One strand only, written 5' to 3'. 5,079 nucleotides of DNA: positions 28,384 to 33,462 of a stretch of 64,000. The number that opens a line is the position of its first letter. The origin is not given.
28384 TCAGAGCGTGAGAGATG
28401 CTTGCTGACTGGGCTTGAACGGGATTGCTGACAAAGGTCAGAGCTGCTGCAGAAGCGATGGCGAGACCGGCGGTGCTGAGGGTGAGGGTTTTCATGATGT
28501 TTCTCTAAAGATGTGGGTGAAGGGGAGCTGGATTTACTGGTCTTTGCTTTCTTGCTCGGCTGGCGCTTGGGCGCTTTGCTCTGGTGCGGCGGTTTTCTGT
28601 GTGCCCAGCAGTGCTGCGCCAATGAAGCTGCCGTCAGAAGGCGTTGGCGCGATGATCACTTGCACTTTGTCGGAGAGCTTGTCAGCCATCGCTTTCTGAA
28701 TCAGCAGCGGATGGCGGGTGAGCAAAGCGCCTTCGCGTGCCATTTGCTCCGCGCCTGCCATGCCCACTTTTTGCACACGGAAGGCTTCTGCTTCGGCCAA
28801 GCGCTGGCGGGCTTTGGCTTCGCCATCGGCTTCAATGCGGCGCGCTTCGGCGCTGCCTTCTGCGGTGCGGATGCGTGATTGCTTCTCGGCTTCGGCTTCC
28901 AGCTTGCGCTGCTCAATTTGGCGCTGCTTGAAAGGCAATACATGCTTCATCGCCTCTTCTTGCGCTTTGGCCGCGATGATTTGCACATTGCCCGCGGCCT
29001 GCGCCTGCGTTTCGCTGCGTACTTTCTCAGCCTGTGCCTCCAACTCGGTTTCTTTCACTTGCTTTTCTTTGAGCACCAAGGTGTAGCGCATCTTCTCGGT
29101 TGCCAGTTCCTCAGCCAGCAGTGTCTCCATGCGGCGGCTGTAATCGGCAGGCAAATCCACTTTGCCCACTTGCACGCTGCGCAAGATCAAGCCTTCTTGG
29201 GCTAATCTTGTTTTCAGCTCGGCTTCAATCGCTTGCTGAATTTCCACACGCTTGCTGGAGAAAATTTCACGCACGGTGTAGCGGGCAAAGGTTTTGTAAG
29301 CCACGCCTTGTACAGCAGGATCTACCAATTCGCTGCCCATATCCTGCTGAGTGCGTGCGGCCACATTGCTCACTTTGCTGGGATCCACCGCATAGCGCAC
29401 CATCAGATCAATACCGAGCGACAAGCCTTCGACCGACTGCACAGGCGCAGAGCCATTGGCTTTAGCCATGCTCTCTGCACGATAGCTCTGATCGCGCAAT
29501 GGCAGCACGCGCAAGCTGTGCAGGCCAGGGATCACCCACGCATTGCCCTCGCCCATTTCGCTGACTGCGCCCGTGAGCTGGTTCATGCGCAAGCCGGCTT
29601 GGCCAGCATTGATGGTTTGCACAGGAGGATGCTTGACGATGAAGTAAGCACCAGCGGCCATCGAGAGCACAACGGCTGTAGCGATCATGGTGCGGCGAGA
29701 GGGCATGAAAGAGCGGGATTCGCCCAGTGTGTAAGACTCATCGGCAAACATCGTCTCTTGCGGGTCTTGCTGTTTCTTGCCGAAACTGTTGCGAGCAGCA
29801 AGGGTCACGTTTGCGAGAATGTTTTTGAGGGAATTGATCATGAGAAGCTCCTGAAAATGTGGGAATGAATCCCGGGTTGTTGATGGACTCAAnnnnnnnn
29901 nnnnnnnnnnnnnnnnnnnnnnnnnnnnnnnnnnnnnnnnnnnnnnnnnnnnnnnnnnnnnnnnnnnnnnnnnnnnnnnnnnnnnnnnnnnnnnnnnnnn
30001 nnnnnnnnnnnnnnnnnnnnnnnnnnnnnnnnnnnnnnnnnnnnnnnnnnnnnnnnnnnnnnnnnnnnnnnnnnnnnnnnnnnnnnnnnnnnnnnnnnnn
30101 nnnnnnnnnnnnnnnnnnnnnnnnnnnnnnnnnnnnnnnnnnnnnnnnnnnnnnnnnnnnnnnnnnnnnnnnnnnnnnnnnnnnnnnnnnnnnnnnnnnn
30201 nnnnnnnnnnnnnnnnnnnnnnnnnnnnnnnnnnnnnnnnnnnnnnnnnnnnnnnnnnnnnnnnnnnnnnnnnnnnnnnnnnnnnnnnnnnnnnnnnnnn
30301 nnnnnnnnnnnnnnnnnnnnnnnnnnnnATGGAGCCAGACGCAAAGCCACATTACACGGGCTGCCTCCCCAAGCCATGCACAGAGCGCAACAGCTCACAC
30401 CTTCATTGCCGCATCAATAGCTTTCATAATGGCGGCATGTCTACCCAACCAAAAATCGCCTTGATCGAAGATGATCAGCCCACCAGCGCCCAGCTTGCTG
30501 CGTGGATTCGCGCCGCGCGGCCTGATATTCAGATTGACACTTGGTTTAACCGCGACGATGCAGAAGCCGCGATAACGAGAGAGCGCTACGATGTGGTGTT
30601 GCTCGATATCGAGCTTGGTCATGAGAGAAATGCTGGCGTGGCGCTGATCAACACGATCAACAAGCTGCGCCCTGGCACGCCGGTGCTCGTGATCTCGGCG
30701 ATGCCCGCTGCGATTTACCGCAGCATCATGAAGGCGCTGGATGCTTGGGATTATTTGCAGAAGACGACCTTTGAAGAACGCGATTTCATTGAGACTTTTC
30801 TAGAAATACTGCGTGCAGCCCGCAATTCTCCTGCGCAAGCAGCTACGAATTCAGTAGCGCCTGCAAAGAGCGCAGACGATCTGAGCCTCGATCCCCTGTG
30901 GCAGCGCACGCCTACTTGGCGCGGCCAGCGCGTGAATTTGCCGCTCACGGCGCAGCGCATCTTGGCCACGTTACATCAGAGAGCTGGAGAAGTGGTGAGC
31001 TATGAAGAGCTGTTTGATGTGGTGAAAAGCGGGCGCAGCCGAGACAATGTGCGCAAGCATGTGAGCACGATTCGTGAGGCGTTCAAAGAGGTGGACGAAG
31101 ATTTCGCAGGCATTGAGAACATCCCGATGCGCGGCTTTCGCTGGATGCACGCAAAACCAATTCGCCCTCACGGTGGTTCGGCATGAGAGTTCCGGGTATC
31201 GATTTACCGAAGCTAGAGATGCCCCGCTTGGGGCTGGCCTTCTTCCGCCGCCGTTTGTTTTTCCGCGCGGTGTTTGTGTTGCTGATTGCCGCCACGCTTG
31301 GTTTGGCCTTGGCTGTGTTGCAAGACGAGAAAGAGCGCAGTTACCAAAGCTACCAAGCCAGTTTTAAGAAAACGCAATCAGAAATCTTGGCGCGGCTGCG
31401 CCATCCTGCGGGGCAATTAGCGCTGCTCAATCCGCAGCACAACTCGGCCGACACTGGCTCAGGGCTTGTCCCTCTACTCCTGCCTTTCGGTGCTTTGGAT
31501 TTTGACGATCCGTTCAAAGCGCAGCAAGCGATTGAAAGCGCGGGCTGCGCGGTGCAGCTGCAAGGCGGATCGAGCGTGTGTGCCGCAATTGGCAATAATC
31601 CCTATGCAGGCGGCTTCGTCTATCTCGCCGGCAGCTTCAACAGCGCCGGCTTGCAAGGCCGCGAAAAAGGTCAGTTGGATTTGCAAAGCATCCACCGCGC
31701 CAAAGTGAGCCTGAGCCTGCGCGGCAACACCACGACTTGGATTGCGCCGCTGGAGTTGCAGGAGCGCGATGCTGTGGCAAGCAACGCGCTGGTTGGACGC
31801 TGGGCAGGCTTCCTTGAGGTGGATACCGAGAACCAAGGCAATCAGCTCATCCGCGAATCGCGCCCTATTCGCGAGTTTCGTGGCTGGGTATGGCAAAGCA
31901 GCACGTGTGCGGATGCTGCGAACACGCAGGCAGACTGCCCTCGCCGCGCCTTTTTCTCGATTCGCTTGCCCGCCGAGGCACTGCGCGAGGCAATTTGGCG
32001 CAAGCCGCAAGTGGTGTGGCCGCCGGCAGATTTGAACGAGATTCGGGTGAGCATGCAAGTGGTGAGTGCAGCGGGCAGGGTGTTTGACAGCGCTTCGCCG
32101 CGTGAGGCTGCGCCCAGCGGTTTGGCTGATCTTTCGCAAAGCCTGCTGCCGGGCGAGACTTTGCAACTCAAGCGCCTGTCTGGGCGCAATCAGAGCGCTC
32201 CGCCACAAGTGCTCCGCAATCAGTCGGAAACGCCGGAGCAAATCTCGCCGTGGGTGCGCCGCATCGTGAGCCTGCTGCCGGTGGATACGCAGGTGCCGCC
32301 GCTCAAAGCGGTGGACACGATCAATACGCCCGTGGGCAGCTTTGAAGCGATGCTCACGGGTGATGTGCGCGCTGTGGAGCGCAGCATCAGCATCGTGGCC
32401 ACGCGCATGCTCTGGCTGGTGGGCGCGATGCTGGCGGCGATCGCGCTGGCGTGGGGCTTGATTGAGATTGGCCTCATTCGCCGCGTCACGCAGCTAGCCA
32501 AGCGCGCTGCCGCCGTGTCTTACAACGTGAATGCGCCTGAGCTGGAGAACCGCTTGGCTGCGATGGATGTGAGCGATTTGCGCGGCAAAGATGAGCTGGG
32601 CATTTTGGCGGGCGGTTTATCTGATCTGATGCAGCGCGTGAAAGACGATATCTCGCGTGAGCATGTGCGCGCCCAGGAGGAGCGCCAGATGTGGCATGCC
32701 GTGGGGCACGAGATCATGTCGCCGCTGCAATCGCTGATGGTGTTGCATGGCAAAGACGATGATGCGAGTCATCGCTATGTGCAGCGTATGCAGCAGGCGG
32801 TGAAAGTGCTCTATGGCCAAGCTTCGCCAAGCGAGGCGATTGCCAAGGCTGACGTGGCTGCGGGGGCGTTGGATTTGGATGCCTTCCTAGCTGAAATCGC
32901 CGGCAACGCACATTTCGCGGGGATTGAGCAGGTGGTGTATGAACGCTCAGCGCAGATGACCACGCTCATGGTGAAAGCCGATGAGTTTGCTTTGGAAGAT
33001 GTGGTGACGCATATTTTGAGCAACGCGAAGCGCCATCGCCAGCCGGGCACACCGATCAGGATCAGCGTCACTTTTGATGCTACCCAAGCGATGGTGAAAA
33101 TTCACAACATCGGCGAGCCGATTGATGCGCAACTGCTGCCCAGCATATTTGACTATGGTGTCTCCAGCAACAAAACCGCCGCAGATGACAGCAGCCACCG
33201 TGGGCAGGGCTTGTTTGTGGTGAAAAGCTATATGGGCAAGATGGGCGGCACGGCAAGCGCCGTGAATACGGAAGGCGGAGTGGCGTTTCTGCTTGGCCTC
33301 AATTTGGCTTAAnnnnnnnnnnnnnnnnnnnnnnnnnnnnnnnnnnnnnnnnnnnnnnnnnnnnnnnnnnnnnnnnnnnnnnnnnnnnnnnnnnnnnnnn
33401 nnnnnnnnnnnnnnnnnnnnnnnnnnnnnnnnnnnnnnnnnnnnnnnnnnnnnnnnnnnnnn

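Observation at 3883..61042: Family I: a ~41-nt double-hairpin repeat found in intergenic tails and also inside coding sequences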

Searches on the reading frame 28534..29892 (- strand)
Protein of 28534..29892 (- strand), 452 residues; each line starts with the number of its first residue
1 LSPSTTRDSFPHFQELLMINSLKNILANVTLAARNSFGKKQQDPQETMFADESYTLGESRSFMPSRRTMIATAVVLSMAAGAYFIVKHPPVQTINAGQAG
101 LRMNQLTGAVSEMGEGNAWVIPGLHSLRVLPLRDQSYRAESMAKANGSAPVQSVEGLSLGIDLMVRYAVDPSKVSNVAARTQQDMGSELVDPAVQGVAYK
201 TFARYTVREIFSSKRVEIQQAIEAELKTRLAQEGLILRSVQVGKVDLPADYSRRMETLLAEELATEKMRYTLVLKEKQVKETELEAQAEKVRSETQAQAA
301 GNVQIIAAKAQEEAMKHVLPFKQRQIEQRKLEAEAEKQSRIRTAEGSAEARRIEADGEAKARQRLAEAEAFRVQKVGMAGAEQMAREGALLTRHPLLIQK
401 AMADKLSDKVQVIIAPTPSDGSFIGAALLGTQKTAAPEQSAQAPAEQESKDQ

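Call 95: search_protein_families(library=pfam, proteins=[window:28534-29892:-], max_evalue=0.00001)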
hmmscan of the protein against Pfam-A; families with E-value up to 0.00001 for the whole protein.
window:28534-29892:- (452 aa): 1 family
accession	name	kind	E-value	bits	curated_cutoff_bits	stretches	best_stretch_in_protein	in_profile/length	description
PF01145.31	Band_7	-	7.6e-24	85.2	23.6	1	93-278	2-166/176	SPFH domain / Band 7 family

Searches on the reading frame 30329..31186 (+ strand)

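Call 10: search_protein_families(library=pfam, proteins=[window:30329-31186:+])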
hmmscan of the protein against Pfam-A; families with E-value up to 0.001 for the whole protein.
window:30329-31186:+ (285 aa): 2 families
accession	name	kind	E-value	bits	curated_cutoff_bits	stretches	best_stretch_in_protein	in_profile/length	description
PF00072.30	Response_reg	-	8e-13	49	30.2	1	43-147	1-101/111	Response regulator receiver domain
PF00486.34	Trans_reg_C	-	5.2e-07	30.1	26.2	1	199-271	1-76/77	Transcriptional regulatory protein, C terminal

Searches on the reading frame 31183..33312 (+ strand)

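Call 95: search_protein_families(library=pfam, proteins=[window:31183-33312:+], max_evalue=0.00001)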
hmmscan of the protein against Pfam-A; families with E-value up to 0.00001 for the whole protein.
window:31183-33312:+ (709 aa): 1 family
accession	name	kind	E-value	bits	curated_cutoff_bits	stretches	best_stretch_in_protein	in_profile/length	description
PF02518.31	HATPase_c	-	4.7e-11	43.5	26.4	1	600-700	2-101/111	Histidine kinase-, DNA gyrase B-, and HSP90-like ATPase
